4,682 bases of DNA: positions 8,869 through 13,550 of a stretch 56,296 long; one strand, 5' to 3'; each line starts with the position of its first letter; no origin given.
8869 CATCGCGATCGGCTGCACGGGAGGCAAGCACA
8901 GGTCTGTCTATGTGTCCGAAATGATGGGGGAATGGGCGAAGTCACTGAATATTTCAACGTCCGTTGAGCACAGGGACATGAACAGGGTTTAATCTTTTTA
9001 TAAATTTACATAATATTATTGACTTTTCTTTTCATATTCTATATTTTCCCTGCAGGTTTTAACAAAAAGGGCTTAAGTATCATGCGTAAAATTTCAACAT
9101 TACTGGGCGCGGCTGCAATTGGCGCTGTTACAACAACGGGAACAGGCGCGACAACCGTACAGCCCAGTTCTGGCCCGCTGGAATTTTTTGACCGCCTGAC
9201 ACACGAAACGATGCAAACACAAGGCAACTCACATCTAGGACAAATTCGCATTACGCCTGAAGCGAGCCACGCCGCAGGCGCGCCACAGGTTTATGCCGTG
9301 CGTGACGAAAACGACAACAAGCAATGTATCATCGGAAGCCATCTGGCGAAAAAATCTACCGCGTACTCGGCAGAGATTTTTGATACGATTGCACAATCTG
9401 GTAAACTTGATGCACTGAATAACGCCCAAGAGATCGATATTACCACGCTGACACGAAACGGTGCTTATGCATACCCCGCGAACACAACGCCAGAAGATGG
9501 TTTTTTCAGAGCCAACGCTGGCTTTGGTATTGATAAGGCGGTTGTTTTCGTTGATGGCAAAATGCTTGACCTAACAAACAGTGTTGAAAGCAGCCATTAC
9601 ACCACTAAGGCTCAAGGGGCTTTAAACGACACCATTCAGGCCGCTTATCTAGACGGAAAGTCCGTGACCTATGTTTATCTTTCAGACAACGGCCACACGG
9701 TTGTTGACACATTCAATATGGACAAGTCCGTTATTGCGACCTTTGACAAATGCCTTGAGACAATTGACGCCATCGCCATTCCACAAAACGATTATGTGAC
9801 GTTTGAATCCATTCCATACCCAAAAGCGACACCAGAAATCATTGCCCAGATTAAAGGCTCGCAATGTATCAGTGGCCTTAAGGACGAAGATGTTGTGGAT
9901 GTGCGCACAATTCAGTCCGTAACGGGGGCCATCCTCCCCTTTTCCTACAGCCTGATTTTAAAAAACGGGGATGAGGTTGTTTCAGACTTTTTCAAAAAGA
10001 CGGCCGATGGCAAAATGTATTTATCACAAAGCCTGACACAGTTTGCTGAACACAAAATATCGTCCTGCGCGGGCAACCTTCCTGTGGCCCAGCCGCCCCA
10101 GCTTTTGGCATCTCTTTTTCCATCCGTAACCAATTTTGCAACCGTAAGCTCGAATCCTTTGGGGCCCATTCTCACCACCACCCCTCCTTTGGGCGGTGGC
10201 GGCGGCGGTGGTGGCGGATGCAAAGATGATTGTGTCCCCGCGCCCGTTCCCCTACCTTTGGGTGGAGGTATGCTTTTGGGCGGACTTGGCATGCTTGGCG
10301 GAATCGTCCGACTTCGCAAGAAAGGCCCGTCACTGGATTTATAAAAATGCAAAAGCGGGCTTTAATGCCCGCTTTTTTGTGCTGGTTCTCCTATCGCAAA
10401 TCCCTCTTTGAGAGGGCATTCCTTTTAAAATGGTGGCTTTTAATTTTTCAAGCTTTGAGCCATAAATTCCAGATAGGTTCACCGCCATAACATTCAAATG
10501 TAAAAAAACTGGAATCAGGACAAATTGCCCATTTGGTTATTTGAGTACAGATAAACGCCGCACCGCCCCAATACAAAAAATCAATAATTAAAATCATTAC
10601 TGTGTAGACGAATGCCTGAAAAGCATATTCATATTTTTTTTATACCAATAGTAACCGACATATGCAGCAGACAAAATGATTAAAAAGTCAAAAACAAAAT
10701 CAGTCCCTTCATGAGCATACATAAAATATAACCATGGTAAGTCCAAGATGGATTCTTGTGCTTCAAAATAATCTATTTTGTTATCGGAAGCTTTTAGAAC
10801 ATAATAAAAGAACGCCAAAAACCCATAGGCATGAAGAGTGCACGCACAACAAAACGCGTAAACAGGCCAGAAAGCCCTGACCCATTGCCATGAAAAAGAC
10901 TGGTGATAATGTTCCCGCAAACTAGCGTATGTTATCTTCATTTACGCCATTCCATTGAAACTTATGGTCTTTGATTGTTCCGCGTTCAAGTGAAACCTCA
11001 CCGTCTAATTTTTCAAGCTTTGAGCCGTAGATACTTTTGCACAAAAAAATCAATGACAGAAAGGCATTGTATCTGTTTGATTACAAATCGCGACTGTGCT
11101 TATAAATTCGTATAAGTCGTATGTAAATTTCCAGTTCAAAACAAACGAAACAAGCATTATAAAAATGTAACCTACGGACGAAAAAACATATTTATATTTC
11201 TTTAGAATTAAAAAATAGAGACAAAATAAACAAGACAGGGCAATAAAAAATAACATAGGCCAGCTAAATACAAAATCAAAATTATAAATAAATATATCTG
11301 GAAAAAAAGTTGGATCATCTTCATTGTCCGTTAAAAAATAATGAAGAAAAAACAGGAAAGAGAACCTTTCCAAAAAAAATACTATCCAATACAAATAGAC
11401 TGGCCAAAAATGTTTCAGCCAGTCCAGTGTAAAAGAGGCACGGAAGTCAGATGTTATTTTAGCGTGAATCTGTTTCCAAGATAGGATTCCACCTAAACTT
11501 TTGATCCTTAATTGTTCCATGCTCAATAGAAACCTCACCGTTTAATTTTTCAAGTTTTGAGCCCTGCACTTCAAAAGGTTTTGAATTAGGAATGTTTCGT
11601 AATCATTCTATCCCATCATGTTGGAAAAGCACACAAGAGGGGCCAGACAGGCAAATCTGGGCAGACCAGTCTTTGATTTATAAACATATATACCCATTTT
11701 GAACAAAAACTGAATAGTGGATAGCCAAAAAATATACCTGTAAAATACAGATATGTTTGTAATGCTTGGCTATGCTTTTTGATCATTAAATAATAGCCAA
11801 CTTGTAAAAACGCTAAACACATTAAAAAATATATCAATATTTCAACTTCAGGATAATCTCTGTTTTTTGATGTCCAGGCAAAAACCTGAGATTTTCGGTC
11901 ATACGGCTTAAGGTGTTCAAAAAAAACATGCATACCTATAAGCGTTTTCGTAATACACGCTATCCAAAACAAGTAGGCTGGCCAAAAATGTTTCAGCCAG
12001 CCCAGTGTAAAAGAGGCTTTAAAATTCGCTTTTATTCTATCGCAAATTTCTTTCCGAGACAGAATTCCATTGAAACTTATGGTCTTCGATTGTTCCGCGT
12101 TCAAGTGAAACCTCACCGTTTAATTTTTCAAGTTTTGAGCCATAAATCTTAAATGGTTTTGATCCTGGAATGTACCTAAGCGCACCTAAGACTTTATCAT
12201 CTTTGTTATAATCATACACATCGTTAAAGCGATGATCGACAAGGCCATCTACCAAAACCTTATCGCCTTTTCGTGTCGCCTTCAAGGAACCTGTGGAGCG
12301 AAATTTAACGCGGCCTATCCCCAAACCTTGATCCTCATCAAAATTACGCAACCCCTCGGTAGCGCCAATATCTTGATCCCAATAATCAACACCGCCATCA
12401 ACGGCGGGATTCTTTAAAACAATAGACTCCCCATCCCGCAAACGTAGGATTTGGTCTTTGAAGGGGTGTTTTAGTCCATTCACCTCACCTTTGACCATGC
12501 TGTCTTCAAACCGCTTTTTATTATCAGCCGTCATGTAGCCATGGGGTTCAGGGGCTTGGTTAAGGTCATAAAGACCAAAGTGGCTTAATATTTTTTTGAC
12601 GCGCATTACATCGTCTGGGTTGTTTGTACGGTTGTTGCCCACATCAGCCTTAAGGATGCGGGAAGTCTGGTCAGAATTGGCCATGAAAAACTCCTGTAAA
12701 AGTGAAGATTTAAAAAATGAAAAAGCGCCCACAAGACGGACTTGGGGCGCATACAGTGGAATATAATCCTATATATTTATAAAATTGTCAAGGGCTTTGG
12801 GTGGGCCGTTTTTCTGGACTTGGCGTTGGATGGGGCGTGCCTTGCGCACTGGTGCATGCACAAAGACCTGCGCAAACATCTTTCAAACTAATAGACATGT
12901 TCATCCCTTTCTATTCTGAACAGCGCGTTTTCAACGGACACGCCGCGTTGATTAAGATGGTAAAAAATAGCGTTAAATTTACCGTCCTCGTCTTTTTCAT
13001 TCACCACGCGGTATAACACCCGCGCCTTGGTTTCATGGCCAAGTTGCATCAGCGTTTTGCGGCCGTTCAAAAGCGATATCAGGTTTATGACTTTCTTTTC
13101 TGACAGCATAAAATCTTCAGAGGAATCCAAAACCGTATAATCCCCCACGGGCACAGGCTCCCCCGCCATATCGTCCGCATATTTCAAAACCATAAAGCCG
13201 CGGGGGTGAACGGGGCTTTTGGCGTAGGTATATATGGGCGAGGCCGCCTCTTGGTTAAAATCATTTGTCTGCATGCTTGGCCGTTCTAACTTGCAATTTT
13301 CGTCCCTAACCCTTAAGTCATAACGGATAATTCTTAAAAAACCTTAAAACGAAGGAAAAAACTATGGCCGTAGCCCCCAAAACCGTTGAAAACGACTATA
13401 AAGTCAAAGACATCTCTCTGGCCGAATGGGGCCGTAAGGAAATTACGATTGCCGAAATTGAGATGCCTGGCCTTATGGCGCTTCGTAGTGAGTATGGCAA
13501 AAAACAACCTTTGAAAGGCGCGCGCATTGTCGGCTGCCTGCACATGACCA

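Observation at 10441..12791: Toxin/immunity-style cassette array: one 215-aa gene, three paralogous multi-TM genes, and four copies of the first gene's 3' tail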

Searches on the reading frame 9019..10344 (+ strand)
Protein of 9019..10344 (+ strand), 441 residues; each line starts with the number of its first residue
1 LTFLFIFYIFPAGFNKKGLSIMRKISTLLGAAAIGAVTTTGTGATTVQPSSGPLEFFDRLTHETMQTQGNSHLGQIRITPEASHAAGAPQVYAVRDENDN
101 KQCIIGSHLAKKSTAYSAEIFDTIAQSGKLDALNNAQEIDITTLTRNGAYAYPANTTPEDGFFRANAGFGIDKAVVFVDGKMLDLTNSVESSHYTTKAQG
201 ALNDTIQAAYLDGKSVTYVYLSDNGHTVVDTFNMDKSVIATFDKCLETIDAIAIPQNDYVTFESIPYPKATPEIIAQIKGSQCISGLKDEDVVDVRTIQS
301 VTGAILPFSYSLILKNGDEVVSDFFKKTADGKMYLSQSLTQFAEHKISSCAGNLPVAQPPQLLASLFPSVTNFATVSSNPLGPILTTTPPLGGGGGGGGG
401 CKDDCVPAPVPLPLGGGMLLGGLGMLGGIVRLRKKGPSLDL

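Call 4: search_protein_families(library=pfam, proteins=[window:9019-10344:+], max_evalue=1)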
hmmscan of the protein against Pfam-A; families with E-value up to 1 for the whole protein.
window:9019-10344:+ (441 aa): 1 family
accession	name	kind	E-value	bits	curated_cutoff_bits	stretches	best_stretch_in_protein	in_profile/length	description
PF00799.26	Gemini_AL1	-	0.23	11.9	24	1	129-216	19-103/113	Geminivirus Rep catalytic domain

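Call 5: search_protein_families(library=ncbifam, proteins=[window:9019-10344:+], max_evalue=1)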
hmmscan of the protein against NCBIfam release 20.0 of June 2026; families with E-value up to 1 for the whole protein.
window:9019-10344:+ (441 aa): 1 family
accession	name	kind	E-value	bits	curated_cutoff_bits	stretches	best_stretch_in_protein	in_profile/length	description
NF038126.1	PEP_CTERM_FxDxF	subfamily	0.038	14.2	50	1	408-432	140-164/165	FxDxF family PEP-CTERM protein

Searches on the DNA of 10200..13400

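Call 80: search_rna_families(source=window, start=10200, end=13400, threshold=evalue, max_evalue=1)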
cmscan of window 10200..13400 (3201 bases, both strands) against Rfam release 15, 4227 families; matches with E-value up to 1: 1.
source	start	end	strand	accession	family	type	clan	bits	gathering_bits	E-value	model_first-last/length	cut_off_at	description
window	10302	10384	+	RF02059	STnc50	Gene; sRNA;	-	23.7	55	0.72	1-84/84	no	Salmonella enterica sRNA STnc40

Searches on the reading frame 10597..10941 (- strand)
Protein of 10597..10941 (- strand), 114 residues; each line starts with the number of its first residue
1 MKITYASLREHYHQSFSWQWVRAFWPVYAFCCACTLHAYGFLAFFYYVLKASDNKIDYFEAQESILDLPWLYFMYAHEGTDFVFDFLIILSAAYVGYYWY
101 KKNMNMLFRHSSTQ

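Call 4: search_protein_families(library=pfam, proteins=[window:10597-10941:-], max_evalue=1)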
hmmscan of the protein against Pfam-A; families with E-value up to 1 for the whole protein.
window:10597-10941:- (114 aa): 0 families

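Call 5: search_protein_families(library=ncbifam, proteins=[window:10597-10941:-], max_evalue=1)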
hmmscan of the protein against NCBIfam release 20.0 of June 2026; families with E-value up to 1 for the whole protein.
window:10597-10941:- (114 aa): 0 families

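Call 9: search_protein_families(library=padloc, proteins=[window:10597-10941:-], max_evalue=1)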
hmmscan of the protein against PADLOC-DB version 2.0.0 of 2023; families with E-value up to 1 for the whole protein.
window:10597-10941:- (114 aa): 0 families

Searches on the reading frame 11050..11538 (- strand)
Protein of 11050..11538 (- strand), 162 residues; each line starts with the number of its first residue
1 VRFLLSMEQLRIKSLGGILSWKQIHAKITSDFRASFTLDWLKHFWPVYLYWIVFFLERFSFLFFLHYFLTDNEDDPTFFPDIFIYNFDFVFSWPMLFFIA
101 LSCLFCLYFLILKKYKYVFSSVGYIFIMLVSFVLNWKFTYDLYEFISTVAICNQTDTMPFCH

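Call 4: search_protein_families(library=pfam, proteins=[window:11050-11538:-], max_evalue=1)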
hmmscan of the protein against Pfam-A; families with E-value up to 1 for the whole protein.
window:11050-11538:- (162 aa): 1 family
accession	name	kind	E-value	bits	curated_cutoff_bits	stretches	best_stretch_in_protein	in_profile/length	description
PF11833.13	CPP1-like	-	0.26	11.3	28.4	1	96-130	119-152/196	Protein CHAPERONE-LIKE PROTEIN OF POR1-like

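Call 5: search_protein_families(library=ncbifam, proteins=[window:11050-11538:-], max_evalue=1)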
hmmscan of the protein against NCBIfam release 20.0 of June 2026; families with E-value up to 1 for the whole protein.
window:11050-11538:- (162 aa): 0 families

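Call 9: search_protein_families(library=padloc, proteins=[window:11050-11538:-], max_evalue=1)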
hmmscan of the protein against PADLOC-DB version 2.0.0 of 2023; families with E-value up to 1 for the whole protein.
window:11050-11538:- (162 aa): 0 families

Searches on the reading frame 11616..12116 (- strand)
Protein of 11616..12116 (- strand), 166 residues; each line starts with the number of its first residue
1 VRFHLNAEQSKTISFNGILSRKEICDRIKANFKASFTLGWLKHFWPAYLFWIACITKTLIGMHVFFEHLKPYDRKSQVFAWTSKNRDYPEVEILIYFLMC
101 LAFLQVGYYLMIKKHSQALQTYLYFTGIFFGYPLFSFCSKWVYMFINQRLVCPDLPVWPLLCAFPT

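Call 4: search_protein_families(library=pfam, proteins=[window:11616-12116:-], max_evalue=1)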
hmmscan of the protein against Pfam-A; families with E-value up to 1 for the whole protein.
window:11616-12116:- (166 aa): 0 families

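Call 5: search_protein_families(library=ncbifam, proteins=[window:11616-12116:-], max_evalue=1)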
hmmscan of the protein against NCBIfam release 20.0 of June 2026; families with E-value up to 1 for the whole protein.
window:11616-12116:- (166 aa): 2 families
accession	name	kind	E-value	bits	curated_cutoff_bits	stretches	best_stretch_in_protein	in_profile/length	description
NF038310.1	lysogeny_AimR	equivalog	0.016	14.2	70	1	83-122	134-173/365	AimR family lysis-lysogeny pheromone receptor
NF041635.1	STM3941_fam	subfamily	0.32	10.9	40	1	93-141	5-56/157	STM3941 family protein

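Call 9: search_protein_families(library=padloc, proteins=[window:11616-12116:-], max_evalue=1)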
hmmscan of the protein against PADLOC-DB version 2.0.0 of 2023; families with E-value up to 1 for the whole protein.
window:11616-12116:- (166 aa): 0 families

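Call 22: find_homologous_proteins(query=A4, max_evalue=0.01)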
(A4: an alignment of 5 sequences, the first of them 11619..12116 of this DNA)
Query A4 (5 sequences) (166 aa, profile of the alignment): 5 proteins with E <= 0.01 among 812 candidates.
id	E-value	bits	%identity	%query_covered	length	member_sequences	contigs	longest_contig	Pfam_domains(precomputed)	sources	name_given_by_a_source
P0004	2.9e-68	247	31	92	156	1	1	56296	-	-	-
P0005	2.3e-60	222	61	28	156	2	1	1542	-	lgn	-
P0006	1.8e-58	215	66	19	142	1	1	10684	-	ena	-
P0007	5.4e-33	133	26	49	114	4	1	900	-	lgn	-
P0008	1.3e-30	125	41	94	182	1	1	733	-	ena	-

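Call 24: find_encoding_contigs(protein=P0006, flank=10000)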
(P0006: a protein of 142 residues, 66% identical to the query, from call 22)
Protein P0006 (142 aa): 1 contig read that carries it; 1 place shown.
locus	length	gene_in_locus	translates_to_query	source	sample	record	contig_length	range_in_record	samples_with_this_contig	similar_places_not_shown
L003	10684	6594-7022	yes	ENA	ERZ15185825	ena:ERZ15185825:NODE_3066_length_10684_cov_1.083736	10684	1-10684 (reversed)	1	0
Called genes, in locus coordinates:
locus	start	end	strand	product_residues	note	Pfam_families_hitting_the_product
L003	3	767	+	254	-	?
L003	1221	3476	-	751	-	PF13188:PAS_8 (faint), PF08448:PAS_4 (faint), PF12860:PAS_7, PF00512:HisKA, PF02518:HATPase_c, PF13581:HATPase_c_2 (weak), PF13589:HATPase_c_3 (weak)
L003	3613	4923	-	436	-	PF05221:AdoHcyase, PF00670:AdoHcyase_NAD, PF02826:2-Hacid_dh_C, PF07991:KARI_N (weak)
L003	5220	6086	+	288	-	PF01471:PG_binding_1 (faint)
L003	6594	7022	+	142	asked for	-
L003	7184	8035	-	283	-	PF03668:RapZ-like_N, PF22740:PapZ_C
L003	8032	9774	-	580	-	PF13755:Sensor_TM1, PF13756:Stimulus_sens_1, PF00512:HisKA, PF02518:HATPase_c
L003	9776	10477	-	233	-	PF00072:Response_reg, PF00486:Trans_reg_C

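Call 25: find_encoding_contigs(protein=P0005, flank=5000)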
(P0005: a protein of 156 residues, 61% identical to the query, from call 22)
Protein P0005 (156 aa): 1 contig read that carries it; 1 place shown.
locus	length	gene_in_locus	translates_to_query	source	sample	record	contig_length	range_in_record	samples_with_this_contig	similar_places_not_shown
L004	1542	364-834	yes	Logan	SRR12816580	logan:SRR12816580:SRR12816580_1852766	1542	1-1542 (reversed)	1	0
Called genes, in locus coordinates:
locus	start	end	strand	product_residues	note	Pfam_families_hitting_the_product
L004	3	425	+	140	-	?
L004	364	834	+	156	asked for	-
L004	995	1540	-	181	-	?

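Call 28: find_encoding_contigs(protein=P0007, flank=5000)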
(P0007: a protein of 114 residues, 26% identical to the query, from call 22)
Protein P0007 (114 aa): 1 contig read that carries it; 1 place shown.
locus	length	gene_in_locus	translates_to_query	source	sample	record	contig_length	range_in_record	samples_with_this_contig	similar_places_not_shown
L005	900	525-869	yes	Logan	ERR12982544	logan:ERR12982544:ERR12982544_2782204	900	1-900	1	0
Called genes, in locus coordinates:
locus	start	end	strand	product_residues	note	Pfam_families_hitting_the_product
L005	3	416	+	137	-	?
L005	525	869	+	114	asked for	-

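Call 29: find_encoding_contigs(protein=P0008, flank=5000)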
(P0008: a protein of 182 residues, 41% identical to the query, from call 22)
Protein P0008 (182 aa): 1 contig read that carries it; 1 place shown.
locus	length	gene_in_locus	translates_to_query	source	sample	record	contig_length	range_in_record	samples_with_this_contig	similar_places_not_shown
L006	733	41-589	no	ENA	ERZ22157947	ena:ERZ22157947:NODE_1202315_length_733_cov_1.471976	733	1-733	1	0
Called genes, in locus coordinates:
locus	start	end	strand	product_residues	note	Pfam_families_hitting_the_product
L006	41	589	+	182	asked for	-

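Call 98: find_related_loci(query=A4, collection=metagenome_contigs, flank=4000)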
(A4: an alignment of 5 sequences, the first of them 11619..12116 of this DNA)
Query A4 (166 aa) in metagenome_contigs; peptide patterns used: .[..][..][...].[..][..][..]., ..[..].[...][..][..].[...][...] (x = any residue, [..] = any of these).
140 stretches matched a pattern, but none encodes a relative of the query by tblastn (E <= 1e-3).
